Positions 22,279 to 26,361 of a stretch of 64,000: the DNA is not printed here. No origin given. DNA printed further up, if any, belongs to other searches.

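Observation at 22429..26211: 1260 aa protein with only a C-terminal PD-(D/E)xK nuclease motif: strongest candidate for an undescribed single-gene (or SIR2-paired) defence system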

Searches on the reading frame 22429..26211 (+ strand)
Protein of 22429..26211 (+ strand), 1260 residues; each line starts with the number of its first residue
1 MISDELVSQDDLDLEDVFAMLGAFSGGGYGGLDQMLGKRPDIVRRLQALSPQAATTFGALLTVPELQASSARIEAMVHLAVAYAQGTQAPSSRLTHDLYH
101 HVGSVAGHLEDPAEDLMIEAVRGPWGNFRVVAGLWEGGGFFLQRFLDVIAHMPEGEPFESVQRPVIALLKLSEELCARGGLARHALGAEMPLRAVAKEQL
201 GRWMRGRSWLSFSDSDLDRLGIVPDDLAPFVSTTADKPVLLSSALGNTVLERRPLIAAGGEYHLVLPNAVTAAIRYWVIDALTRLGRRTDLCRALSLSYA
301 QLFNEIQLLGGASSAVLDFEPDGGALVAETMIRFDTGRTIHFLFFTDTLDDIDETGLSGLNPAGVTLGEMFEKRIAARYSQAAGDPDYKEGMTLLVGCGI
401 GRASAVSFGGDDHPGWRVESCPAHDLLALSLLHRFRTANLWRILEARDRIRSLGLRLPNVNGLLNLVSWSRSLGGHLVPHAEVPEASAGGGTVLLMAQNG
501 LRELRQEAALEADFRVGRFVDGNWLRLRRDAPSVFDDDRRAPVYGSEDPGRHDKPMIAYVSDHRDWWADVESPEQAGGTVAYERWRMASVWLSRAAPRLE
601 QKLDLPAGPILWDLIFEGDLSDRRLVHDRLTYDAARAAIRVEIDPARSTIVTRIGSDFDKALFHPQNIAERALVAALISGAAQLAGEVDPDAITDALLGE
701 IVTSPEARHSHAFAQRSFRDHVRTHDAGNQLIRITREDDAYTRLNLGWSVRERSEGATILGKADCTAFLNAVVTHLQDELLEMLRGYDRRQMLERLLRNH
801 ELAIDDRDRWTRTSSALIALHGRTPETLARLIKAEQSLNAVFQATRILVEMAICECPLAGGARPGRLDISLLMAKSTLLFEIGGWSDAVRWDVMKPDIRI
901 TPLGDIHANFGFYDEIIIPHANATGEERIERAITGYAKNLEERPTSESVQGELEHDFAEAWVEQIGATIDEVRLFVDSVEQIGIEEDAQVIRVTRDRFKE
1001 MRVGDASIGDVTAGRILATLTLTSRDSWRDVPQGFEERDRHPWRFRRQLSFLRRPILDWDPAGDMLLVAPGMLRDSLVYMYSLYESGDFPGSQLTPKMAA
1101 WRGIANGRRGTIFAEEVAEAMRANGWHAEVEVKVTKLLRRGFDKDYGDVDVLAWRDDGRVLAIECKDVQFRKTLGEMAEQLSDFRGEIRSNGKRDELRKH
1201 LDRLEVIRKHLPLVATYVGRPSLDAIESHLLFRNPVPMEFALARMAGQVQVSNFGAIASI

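Call 5: search_protein_families(library=pfam, proteins=[window:22429-26211:+], max_evalue=0.1)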
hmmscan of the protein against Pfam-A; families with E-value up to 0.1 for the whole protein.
window:22429-26211:+ (1260 aa): 1 family
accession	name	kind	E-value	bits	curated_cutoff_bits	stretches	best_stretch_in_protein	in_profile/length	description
PF12894.13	ANAPC4_WD40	-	0.019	15.6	22.9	0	1143-1171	35-63/91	Anaphase-promoting complex subunit 4 WD40 domain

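Call 6: search_protein_families(library=padloc, proteins=[window:22429-26211:+], max_evalue=0.1)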
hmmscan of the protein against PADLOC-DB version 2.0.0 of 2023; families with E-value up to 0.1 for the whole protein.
window:22429-26211:+ (1260 aa): 1 family
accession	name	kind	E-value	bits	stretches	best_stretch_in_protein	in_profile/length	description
PDLC02221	Upx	-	2.5e-215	715.4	1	42-1246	40-1255/1271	-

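Call 8: search_protein_families(library=ncbifam, proteins=[window:22429-26211:+], max_evalue=0.1)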
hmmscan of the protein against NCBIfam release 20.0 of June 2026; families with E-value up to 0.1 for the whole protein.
window:22429-26211:+ (1260 aa): 1 family
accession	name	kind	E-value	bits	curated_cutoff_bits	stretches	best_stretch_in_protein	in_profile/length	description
NF042954.1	Upx_antiphage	equivalog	5.2e-248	825.6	1900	1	35-1241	15-1223/1240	anti-phage protein Upx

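Call 9: search_solved_structures(query=window:22429-26211:+, max_evalue=1)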
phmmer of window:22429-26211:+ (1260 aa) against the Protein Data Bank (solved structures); distinct sequences matched with E-value up to 1: 1.
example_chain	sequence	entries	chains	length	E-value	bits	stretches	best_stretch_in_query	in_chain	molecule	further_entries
9wuf_A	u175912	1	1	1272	1.7e-140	473.1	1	56-1246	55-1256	Restriction endonuclease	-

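Call 15: search_solved_structures(query=window:22429-26211:+, max_evalue=1, show_alignments=1)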
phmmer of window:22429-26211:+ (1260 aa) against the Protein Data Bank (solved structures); distinct sequences matched with E-value up to 1: 1.
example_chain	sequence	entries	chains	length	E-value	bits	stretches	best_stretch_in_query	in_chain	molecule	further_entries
9wuf_A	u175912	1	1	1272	1.7e-140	473.1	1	56-1246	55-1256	Restriction endonuclease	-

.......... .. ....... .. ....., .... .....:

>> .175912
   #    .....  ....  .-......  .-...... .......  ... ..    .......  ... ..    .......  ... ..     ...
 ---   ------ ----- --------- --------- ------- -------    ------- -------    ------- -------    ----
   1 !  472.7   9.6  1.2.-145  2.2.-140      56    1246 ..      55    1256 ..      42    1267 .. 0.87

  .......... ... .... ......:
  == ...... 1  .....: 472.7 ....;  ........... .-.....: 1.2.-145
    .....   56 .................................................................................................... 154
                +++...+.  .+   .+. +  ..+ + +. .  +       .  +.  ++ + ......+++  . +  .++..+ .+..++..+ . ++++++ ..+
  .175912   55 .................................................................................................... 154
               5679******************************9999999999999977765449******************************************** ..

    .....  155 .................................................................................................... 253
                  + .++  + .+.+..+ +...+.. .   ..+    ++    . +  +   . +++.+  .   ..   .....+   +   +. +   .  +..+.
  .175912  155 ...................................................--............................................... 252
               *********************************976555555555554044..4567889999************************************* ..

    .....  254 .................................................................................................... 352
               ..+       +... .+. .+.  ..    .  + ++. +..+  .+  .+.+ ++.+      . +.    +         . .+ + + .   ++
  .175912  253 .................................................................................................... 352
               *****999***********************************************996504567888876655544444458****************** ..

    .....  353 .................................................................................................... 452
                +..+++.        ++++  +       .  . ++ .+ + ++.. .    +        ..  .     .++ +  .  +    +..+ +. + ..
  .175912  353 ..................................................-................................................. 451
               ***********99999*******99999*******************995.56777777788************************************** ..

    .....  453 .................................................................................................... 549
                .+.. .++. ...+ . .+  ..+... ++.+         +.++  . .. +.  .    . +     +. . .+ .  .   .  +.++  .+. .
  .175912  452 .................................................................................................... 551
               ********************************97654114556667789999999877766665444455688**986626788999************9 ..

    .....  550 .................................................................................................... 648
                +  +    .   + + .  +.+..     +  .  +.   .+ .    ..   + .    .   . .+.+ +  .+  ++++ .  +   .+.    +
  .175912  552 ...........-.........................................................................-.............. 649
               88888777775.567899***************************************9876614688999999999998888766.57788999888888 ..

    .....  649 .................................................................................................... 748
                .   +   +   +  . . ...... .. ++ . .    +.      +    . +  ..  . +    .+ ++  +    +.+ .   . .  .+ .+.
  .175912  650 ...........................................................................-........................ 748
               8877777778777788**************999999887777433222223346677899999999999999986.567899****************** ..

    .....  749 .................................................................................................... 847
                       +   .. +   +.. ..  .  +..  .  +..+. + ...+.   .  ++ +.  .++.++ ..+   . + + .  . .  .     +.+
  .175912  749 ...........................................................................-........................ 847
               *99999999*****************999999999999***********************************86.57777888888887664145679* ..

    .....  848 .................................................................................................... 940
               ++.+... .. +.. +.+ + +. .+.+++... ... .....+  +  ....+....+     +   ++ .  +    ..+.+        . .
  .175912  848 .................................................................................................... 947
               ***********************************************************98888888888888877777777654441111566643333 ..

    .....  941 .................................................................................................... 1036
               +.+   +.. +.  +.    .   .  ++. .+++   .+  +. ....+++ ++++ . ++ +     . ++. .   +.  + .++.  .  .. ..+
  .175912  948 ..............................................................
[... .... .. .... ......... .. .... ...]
